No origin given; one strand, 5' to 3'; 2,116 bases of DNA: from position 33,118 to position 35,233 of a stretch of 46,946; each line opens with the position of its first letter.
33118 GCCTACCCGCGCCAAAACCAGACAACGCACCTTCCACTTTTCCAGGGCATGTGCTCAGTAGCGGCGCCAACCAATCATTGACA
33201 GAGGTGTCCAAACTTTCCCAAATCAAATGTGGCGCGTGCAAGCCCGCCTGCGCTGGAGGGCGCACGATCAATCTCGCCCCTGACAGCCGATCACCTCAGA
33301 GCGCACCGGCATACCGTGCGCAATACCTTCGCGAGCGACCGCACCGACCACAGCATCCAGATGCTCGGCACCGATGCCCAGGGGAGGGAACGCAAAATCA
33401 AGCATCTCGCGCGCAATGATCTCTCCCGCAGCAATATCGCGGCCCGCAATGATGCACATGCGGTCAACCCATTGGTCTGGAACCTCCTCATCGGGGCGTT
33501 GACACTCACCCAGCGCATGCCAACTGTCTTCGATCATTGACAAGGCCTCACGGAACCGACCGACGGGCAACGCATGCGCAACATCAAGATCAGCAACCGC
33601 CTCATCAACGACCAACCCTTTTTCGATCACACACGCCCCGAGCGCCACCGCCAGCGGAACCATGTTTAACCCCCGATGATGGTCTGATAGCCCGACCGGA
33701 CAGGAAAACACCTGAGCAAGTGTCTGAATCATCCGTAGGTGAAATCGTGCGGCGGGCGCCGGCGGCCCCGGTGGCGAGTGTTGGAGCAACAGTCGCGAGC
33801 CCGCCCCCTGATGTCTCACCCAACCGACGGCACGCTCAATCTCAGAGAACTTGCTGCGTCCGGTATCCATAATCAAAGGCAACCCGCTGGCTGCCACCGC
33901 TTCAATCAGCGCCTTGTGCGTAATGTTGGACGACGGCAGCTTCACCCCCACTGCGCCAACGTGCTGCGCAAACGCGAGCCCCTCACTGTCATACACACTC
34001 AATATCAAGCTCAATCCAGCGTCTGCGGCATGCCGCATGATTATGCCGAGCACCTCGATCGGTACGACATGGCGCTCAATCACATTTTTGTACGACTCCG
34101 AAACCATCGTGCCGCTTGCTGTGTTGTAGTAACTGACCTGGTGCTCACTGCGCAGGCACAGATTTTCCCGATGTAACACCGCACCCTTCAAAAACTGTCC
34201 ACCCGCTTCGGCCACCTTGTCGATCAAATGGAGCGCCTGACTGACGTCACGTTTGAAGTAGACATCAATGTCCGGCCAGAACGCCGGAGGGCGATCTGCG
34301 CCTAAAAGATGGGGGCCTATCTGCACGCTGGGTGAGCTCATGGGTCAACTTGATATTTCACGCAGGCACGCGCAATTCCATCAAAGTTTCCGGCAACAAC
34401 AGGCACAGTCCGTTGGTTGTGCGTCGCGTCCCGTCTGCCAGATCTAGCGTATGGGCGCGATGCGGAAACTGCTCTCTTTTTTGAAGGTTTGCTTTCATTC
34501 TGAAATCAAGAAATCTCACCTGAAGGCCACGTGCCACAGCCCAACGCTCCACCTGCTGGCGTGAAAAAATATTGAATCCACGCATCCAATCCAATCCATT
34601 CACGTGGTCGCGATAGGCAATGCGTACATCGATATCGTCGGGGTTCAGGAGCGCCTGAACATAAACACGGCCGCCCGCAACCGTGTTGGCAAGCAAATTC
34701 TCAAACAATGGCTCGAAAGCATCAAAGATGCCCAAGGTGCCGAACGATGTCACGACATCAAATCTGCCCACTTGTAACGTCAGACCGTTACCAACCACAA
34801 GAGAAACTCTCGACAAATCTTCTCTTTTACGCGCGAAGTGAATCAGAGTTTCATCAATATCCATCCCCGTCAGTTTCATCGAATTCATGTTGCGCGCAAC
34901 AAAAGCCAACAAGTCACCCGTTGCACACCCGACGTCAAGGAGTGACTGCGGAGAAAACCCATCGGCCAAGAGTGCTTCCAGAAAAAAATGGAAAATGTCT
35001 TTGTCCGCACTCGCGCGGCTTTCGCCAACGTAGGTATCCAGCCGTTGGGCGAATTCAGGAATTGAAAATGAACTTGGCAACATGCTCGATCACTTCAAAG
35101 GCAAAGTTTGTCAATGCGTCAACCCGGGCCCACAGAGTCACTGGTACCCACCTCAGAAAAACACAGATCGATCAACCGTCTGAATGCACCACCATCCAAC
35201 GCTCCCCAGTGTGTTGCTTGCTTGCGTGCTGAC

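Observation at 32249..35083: Kinase + degenerate NeuB + methyltransferase trio at the distal end of the ABC-transporter operon: possible chain-terminator module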

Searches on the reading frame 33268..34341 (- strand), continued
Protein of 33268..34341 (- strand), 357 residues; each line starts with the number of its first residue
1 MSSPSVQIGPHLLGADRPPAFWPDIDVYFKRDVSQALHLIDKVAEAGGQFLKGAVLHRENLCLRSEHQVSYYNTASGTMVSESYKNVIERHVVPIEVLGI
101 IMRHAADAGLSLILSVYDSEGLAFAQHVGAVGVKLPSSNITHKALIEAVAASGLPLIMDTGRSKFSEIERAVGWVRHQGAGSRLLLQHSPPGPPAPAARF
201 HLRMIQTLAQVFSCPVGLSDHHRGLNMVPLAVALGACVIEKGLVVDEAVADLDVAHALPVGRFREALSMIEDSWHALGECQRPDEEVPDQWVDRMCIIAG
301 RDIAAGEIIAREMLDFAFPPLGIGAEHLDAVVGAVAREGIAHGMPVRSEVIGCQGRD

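Call 76: search_protein_families(library=pfam, proteins=[L028:6098-6973:+, L028:6949-7797:+, L028:12784-14388:+, L028:14382-16067:+, L028:16037-17284:+, L020:7632-8366:-, L025:12077-13282:-, L025:13362-14519:-, L025:5111-7558:+, L029:13225-14790:+], max_evalue=0.001)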
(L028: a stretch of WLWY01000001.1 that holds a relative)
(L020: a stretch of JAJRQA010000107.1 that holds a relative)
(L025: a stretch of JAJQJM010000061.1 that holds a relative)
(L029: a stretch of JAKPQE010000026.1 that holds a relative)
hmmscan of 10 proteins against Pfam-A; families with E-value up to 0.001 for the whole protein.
L028:6098-6973:+ (292 aa): 1 family
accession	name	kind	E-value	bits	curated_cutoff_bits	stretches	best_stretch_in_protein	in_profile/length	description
PF02348.25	CTP_transf_3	-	1.4e-17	64.7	22.6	1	67-253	4-176/217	Cytidylyltransferase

L028:6949-7797:+ (283 aa): 4 families
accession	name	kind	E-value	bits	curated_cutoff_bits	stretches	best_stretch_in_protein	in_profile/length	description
PF13561.12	adh_short_C2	-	1.5e-47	162.6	27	1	35-281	8-236/236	Enoyl-(Acyl carrier protein) reductase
PF00106.31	adh_short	-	1.9e-33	116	26.6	1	24-233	1-188/195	short chain dehydrogenase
PF08659.16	KR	-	2.6e-07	31.2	22.6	1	27-172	4-142/180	KR domain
PF01370.27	Epimerase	-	0.00019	21.4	20.9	1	27-223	2-168/240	NAD dependent epimerase/dehydratase family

L028:12784-14388:+ (535 aa): 0 families

L028:14382-16067:+ (562 aa): 1 family
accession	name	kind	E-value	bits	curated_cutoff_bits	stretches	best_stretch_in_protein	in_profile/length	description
PF00733.27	Asn_synthase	-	3.6e-07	30.6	21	1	209-455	24-268/354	Asparagine synthase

L028:16037-17284:+ (416 aa): 3 families
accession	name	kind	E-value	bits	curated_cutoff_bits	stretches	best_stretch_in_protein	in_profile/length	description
PF13692.12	Glyco_trans_1_4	-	3.7e-14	53.6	27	1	225-375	1-141/142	Glycosyl transferases group 1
PF00534.26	Glycos_transf_1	-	6.7e-13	49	26.4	1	216-386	6-168/172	Glycosyl transferases group 1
PF13524.12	Glyco_trans_1_2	-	0.00011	22.7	25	1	287-389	30-127/144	Glycosyl transferase-like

L020:7632-8366:- (245 aa): 1 family
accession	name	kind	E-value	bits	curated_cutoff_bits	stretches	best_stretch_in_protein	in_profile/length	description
PF02348.25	CTP_transf_3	-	1.7e-23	84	22.6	1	24-204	2-188/217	Cytidylyltransferase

L025:12077-13282:- (402 aa): 5 families
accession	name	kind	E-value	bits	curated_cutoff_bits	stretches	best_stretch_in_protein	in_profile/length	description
PF00534.26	Glycos_transf_1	-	9.2e-19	68.1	26.4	1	206-377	6-168/172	Glycosyl transferases group 1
PF13439.12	Glyco_transf_4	-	1.2e-14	55.1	28.5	1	23-188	13-160/170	Glycosyltransferase Family 4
PF13579.12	Glyco_trans_4_4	-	1.7e-14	54.9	29.7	1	23-179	12-145/158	Glycosyl transferase 4-like domain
PF13692.12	Glyco_trans_1_4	-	1.6e-13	51.6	27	1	216-366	2-141/142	Glycosyl transferases group 1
PF13524.12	Glyco_trans_1_2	-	6.1e-06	26.7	25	1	269-377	27-124/144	Glycosyl transferase-like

L025:13362-14519:- (386 aa): 1 family
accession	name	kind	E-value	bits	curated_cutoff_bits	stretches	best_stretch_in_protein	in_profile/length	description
PF02350.25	Epimerase_2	-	4.7e-103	345.1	30.6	1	56-380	6-347/347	UDP-N-acetylglucosamine 2-epimerase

L025:5111-7558:+ (816 aa): 0 families

L029:13225-14790:+ (522 aa): 0 families

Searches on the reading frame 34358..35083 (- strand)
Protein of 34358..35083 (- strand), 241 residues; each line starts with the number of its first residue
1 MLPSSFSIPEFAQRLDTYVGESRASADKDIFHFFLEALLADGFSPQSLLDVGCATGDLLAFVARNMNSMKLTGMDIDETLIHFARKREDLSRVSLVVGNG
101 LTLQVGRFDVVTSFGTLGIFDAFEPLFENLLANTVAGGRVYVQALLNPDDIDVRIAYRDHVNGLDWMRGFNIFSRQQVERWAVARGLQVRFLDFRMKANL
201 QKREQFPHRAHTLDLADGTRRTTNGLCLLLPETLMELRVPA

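Call 5: search_protein_families(library=pfam, proteins=[window:34358-35083:-], max_evalue=0.01)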
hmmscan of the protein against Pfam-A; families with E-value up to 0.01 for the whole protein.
window:34358-35083:- (241 aa): 8 families
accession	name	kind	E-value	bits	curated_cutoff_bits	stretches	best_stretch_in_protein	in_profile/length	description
PF13489.12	Methyltransf_23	-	5.3e-13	49.5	27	1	35-189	13-161/164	Methyltransferase domain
PF13649.12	Methyltransf_25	-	1.3e-11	45.5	27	1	49-133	2-92/97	Methyltransferase domain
PF13847.12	Methyltransf_31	-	4.6e-11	43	27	1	47-143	6-110/145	Methyltransferase domain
PF08242.18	Methyltransf_12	-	8.2e-10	39.7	30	1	49-139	1-97/98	Methyltransferase domain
PF08241.18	Methyltransf_11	-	3.1e-09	37.8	21.2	1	49-141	1-94/95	Methyltransferase domain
PF01209.24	Ubie_methyltran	-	7.8e-07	29.1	20.1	1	44-158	47-167/233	ubiE/COQ5 methyltransferase family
PF05175.20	MTS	-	0.00084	19.5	23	1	33-111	22-102/170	Methyltransferase small domain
PF06325.19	PrmA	-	0.0026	17.7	22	1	45-95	162-211/296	Ribosomal protein L11 methyltransferase (PrmA)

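Call 8: search_protein_families(library=ncbifam, proteins=[window:34358-35083:-], max_evalue=0.01)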
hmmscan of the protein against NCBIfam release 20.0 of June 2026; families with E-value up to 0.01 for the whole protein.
window:34358-35083:- (241 aa): 22 families
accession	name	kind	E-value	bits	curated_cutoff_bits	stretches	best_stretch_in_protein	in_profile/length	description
TIGR02072.1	BioC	equivalog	1.4e-07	31.6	184.95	1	11-142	2-132/244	malonyl-ACP O-methyltransferase BioC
NF004851.0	PRK06202.1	equivalog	2.4e-07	30.4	243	1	43-113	59-135/237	hypothetical protein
TIGR01934.1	MenG_MenH_UbiE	subfamily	6.1e-07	29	158.35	1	44-115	39-115/223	ubiquinone/menaquinone biosynthesis methyltransferase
NF045825.1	FAmtase_mtf2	equivalog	1.4e-06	27.8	400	1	45-120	59-136/248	fatty-acid O-methyltransferase Mtf2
TIGR02021.1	BchM-ChlM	equivalog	3.1e-06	26.7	158.9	1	33-118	43-129/218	magnesium protoporphyrin IX methyltransferase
NF001244.0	PRK00216.1-5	equivalog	5.4e-06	25.9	216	1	43-112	47-123/236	bifunctional demethylmenaquinone methyltransferase/2-methoxy-6-polyprenyl-1,4-benzoquinol methylase UbiE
NF045823.1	PthPhpthDimycoMt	equivalog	1e-05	24.8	300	1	45-130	67-154/256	phthiotriol/phenolphthiotriol dimycocerosates methyltransferase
NF045667.1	MTase_DVU1556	equivalog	5e-05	22.9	155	1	46-130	24-107/213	DVU_1556 family methyltransferase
NF043040.1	corrin_prot_MT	hypoth_equivalog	0.00015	21.3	180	1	46-91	43-86/216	corrinoid protein-associated methyltransferase CpaM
TIGR01983.1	UbiG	equivalog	0.00015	21.1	102.95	1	43-143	48-152/228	bifunctional 2-polyprenyl-6-hydroxyphenol methylase/3-demethylubiquinol 3-O-methyltransferase UbiG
NF050150.1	RiPP_MTase_ApyS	equivalog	0.00021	20.6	400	1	41-100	138-201/323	RiPP biosynthesis methyltransferase ApyS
TIGR02752.1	MenG_heptapren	equivalog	0.00028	20.5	419.85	1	46-142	47-149/231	demethylmenaquinone methyltransferase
NF008686.0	PRK11705.1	equivalog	0.00057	19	400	1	46-116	169-237/383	cyclopropane fatty acyl phospholipid synthase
TIGR00406.1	prmA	equivalog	0.0008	18.9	183.15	1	46-114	161-232/288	50S ribosomal protein L11 methyltransferase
NF001785.0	PRK00517.2-2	equivalog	0.0012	18.1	188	1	33-83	134-183/282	50S ribosomal protein L11 methyltransferase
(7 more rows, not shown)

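Call 66: search_solved_structures(query=A9, max_evalue=0.01)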
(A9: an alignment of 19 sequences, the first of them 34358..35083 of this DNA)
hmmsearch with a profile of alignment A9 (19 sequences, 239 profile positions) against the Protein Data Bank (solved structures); distinct sequences matched with E-value up to 0.01: 145 (the best 60 are shown).
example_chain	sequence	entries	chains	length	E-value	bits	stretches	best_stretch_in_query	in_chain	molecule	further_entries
5dly_A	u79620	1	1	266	3.4e-14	55.8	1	40-141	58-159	plantazolicin methyltransferase BamL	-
4kvz_A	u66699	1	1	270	3.6e-14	55.8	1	40-141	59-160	BamL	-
5dm0_A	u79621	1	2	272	3.6e-14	55.8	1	40-141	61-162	plantazolicin methyltransferase BamL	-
5dm2_A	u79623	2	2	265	5e-14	55.3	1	40-143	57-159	Methyltransferase domain family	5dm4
5dm1_A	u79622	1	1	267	5.1e-14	55.3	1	40-143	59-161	Methyltransferase domain family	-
4kwc_A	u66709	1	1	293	6.1e-14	55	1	40-143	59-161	BpumL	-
6uak_A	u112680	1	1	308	3.2e-12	49.4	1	40-140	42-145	SAM dependent methyltransferase LahSB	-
5mgz_A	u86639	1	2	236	8.9e-12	47.9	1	26-150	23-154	8-demethylnovobiocic acid C(8)-methyltransferase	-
6uk5_A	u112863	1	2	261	9.5e-11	44.6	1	30-117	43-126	CalS10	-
9sls_A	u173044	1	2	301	1.1e-10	44.4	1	40-150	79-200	Methyltransferase type 12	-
24uw_A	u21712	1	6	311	1.5e-10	43.9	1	42-150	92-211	FPP-methyltransferase VbFPPMT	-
9whw_B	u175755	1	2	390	3e-10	42.9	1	23-141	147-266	N-methyltransferase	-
9sm0_A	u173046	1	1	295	7.1e-10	41.7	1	40-150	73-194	Methyltransferase domain-containing protein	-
8gdu_A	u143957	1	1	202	1.3e-09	40.8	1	33-154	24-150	Methyltransferase domain-containing protein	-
6mro_A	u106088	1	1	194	1.4e-09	40.8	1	33-171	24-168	methyl transferase from Methanosarcina acetivorans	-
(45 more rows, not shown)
